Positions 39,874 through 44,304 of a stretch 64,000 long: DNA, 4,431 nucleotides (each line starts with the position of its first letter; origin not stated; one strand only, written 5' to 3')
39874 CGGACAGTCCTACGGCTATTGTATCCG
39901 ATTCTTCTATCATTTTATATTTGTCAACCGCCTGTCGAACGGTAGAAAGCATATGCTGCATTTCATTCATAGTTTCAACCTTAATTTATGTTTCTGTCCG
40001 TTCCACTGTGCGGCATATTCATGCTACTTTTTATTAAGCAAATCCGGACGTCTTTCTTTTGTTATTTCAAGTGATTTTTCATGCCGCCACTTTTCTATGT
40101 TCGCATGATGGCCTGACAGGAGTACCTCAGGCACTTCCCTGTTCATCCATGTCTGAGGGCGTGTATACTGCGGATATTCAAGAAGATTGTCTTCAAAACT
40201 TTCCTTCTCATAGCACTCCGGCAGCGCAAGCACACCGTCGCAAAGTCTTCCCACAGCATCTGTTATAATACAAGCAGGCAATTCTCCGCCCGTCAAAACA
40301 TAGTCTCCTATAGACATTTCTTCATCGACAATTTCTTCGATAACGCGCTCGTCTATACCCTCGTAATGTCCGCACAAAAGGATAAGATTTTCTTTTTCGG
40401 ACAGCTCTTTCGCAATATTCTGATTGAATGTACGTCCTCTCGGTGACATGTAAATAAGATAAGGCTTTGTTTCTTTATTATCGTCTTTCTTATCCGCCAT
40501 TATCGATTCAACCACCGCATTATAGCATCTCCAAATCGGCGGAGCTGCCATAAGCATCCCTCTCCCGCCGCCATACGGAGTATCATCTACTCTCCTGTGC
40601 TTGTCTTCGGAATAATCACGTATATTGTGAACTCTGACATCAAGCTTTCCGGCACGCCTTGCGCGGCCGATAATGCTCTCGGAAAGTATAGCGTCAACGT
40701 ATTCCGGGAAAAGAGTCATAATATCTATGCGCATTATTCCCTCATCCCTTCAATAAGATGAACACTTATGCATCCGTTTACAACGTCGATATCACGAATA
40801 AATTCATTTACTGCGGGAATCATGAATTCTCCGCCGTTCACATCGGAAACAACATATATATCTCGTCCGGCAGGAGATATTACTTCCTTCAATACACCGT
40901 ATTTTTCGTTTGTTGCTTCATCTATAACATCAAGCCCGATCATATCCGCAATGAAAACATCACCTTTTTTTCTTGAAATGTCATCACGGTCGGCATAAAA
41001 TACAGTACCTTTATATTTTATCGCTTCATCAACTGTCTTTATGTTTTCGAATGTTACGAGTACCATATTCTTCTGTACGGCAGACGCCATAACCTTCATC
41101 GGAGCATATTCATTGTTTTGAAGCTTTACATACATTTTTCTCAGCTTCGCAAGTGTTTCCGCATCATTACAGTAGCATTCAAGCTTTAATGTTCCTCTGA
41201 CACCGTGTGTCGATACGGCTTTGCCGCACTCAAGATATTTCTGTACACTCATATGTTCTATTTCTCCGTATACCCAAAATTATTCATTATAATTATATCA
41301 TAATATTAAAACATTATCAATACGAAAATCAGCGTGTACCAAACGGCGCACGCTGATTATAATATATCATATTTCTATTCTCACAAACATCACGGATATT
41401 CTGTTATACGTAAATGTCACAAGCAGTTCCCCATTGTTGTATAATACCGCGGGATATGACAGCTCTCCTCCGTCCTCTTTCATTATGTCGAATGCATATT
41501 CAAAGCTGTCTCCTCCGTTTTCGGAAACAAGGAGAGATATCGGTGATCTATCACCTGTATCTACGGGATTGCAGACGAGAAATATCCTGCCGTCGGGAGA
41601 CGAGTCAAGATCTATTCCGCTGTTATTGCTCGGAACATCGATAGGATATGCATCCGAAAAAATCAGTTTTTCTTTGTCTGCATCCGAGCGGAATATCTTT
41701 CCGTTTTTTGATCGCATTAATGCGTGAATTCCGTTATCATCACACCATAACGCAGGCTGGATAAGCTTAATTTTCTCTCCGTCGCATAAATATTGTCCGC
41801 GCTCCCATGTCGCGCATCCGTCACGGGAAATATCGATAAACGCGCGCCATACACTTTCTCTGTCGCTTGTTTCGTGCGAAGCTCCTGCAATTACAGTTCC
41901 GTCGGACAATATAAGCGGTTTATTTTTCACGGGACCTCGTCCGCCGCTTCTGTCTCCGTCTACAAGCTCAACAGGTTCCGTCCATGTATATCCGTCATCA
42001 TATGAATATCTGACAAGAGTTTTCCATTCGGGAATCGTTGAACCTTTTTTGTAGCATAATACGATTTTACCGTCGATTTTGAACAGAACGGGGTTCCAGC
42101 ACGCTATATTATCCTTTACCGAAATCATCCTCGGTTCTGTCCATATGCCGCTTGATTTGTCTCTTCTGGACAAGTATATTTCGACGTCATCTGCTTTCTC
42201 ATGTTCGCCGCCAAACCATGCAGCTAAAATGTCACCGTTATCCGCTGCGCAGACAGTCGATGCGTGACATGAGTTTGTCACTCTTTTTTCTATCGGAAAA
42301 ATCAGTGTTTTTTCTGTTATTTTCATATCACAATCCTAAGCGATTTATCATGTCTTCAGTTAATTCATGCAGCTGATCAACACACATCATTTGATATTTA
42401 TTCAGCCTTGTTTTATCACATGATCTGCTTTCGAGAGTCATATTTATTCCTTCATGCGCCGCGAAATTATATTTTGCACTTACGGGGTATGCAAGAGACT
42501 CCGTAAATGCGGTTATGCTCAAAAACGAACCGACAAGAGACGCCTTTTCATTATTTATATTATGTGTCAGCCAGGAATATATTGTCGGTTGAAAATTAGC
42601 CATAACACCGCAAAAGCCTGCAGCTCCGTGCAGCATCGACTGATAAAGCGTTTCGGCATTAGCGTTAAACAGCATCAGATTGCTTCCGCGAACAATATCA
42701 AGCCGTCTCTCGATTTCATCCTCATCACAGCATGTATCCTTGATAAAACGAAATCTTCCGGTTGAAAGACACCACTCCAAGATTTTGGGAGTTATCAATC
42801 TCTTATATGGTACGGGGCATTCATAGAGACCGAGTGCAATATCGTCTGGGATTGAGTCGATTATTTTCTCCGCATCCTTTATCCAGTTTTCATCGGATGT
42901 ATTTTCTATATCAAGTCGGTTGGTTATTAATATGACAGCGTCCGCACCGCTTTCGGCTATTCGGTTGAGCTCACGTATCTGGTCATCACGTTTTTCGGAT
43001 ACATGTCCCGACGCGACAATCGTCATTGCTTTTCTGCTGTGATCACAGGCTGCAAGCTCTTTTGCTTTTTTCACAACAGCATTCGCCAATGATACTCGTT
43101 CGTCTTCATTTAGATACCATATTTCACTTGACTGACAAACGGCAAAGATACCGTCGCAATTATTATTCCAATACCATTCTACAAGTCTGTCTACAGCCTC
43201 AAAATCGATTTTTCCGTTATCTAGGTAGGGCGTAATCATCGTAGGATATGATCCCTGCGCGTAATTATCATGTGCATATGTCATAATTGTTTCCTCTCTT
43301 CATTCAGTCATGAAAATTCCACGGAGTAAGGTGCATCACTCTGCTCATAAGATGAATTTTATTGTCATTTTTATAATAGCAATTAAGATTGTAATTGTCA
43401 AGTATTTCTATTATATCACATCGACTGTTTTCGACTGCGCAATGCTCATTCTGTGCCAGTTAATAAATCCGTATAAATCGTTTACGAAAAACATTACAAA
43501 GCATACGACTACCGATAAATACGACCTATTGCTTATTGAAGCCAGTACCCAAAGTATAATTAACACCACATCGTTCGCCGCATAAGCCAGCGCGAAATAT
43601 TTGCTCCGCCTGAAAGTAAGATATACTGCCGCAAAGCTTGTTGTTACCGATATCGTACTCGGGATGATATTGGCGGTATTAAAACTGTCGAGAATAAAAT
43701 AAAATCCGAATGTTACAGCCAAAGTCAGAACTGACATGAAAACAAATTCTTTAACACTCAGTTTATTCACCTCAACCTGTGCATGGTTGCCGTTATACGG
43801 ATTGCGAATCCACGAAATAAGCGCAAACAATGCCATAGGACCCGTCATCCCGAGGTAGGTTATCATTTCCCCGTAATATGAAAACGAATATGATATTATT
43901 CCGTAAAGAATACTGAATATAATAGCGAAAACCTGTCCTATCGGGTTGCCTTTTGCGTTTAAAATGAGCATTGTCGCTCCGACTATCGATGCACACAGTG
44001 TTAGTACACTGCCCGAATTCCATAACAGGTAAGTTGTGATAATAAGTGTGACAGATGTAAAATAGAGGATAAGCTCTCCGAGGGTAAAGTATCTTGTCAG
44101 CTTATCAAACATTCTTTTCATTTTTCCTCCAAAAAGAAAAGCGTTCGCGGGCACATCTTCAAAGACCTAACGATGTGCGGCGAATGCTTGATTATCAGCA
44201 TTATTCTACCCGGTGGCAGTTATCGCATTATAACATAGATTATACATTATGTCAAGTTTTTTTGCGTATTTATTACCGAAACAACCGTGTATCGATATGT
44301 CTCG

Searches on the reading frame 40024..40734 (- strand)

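Call 81: search_protein_families(library=pfam, proteins=[window:40024-40734:-], max_evalue=0.0001)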
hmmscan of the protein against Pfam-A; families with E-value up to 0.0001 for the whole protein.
window:40024-40734:- (236 aa): 1 family
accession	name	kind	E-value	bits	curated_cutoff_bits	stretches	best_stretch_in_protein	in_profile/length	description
PF01746.26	tRNA_m1G_MT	-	1.9e-58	197.9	27.3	1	23-230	2-195/195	tRNA (Guanine-1)-methyltransferase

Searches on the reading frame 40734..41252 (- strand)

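Call 81: search_protein_families(library=pfam, proteins=[window:40734-41252:-], max_evalue=0.0001)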
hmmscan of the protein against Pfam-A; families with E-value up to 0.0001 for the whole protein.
window:40734-41252:- (172 aa): 3 families
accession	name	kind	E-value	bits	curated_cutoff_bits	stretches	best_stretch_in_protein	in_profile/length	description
PF01782.24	RimM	-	6.6e-17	62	23.5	1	10-91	3-84/84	RimM N-terminal domain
PF24986.1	PRC_RimM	-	1.9e-09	37.5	27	1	103-169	3-68/69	RimM PRC barrel domain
PF05239.21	PRC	-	3e-07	30.8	21.2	1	99-166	4-73/78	PRC-barrel domain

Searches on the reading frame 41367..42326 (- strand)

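Call 81: search_protein_families(library=pfam, proteins=[window:41367-42326:-], max_evalue=0.0001)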
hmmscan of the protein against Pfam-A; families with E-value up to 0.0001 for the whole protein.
window:41367-42326:- (319 aa): 1 family
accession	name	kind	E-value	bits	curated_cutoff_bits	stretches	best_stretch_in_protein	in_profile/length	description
PF13088.12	BNR_2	-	4.1e-60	203.9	31.4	1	31-299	1-272/277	BNR repeat-like domain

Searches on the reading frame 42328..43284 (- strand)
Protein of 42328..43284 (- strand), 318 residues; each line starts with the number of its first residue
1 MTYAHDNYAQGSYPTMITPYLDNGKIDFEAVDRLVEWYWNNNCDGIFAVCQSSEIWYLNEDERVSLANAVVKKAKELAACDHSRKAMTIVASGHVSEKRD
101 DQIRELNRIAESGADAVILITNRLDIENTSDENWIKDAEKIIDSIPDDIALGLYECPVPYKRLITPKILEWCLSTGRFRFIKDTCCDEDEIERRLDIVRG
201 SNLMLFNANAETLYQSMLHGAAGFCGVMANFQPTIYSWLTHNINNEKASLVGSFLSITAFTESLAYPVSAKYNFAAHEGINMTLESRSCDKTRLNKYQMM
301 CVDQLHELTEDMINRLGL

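Call 81: search_protein_families(library=pfam, proteins=[window:42328-43284:-], max_evalue=0.0001)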
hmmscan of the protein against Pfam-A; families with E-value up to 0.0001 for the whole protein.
window:42328-43284:- (318 aa): 1 family
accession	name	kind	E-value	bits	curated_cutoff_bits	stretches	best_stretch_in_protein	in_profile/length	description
PF00701.28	DHDPS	-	3.2e-16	59.4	22.1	1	10-248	3-226/289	Dihydrodipicolinate synthetase family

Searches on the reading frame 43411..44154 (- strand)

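Call 81: search_protein_families(library=pfam, proteins=[window:43411-44154:-], max_evalue=0.0001)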
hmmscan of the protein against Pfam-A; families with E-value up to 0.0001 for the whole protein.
window:43411-44154:- (247 aa): 1 family
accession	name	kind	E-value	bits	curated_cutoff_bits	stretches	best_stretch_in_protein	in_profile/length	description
PF04973.17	NMN_transporter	-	8.1e-34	117.5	27.3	1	49-235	1-175/175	Nicotinamide mononucleotide transporter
